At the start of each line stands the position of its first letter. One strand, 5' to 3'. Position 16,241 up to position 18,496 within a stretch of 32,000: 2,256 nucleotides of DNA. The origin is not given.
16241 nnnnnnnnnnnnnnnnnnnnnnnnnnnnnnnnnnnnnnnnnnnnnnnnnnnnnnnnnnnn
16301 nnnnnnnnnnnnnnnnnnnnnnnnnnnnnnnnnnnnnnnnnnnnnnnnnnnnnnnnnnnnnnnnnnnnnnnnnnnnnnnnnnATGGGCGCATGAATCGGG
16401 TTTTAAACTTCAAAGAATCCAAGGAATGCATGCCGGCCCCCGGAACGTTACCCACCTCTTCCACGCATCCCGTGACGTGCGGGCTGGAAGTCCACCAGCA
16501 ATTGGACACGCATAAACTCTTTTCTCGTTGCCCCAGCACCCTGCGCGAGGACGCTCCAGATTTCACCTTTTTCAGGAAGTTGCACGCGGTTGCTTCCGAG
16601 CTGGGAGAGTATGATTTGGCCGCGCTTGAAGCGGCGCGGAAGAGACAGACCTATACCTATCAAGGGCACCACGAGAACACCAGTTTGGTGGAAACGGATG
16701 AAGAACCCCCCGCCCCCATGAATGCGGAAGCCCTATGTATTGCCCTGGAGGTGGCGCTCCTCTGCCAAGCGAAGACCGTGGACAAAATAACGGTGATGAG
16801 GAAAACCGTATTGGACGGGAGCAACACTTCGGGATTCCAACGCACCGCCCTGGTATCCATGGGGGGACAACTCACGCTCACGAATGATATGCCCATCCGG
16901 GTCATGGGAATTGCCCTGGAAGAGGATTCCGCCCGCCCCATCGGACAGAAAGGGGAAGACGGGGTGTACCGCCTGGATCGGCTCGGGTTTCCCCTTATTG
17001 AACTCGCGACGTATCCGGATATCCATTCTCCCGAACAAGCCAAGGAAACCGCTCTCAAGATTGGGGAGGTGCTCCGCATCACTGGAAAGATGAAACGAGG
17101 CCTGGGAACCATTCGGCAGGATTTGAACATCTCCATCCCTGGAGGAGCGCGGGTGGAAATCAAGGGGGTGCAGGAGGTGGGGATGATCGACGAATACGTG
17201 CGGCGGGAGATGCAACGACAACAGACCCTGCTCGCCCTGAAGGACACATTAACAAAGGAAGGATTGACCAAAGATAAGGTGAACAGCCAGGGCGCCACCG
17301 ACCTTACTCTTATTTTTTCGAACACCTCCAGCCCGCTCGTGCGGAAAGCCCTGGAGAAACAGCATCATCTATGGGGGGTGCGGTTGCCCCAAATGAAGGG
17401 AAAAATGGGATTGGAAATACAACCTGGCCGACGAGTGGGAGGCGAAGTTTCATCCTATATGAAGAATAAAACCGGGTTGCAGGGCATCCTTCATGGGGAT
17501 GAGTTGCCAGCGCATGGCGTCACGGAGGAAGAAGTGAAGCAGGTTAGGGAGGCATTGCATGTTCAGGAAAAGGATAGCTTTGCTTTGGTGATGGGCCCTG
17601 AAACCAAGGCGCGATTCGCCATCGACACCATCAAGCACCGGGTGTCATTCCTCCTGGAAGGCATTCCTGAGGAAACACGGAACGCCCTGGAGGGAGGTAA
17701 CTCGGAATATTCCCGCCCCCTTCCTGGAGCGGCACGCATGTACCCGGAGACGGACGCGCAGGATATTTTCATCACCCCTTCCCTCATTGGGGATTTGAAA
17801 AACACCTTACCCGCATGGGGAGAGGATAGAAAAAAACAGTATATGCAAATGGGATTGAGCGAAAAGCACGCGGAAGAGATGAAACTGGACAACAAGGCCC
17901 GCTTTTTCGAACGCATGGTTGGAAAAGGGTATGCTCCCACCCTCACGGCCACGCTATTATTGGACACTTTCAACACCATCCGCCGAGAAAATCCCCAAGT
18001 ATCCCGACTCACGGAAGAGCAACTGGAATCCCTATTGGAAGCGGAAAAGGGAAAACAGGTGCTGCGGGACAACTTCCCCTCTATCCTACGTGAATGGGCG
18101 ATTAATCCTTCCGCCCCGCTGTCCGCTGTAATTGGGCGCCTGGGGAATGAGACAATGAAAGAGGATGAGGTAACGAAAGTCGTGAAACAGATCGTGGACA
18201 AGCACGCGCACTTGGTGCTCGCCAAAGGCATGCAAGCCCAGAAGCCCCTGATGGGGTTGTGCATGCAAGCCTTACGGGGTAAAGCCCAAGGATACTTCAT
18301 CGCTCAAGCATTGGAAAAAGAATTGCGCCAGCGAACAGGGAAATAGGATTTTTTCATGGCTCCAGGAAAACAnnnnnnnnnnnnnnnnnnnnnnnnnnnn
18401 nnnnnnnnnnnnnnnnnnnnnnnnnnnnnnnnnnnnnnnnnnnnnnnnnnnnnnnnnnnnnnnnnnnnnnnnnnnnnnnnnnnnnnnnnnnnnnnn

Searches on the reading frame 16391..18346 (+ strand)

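Call 10: search_protein_families(library=pfam, proteins=[window:16391-18346:+], max_evalue=0.001)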
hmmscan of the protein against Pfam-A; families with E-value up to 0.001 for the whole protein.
window:16391-18346:+ (651 aa): 3 families
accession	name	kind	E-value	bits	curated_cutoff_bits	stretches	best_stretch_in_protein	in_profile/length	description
PF02934.20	GatB_N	-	6.3e-49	167.1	23.4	1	29-465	2-275/277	GatB/GatE catalytic domain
PF02637.23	GatB_Yqey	-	8.8e-14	52.1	27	1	504-645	1-148/148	GatB domain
PF02938.19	GAD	-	1.7e-07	31.8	23.4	1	318-407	2-91/95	GAD domain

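Call 18: search_protein_families(library=ncbifam, proteins=[window:16391-18346:+], max_evalue=0.00001)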
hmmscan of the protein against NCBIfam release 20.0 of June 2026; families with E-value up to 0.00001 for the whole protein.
window:16391-18346:+ (651 aa): 8 families
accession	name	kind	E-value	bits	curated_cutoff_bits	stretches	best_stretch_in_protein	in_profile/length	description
NF003107.0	PRK04028.1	equivalog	1.2e-219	730.9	456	1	28-649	11-628/630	Glu-tRNA(Gln) amidotransferase subunit GatE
TIGR00134.1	gatE_arch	equivalog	4.4e-181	603.3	319.55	1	30-648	11-621/622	Glu-tRNA(Gln) amidotransferase subunit GatE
NF004012.0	PRK05477.1-2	equivalog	3.2e-42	144.9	338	2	110-292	53-252/481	Asp-tRNA(Asn)/Glu-tRNA(Gln) amidotransferase subunit GatB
TIGR00133.1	gatB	equivalog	4.7e-38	130.9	314.8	2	107-296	51-257/481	Asp-tRNA(Asn)/Glu-tRNA(Gln) amidotransferase subunit GatB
NF004014.0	PRK05477.1-4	equivalog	2e-27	96.1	414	2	110-291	51-247/475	Asp-tRNA(Asn)/Glu-tRNA(Gln) amidotransferase subunit GatB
NF004015.0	PRK05477.1-5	equivalog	1.1e-22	80.3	628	2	157-295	113-264/488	Asp-tRNA(Asn)/Glu-tRNA(Gln) amidotransferase subunit GatB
NF004011.1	PRK05477.1-1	equivalog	2.2e-18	66.3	680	2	110-290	51-245/475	Asp-tRNA(Asn)/Glu-tRNA(Gln) amidotransferase subunit GatB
NF004013.0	PRK05477.1-3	equivalog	1.8e-09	36.6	653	0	193-290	163-272/501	Asp-tRNA(Asn)/Glu-tRNA(Gln) amidotransferase subunit GatB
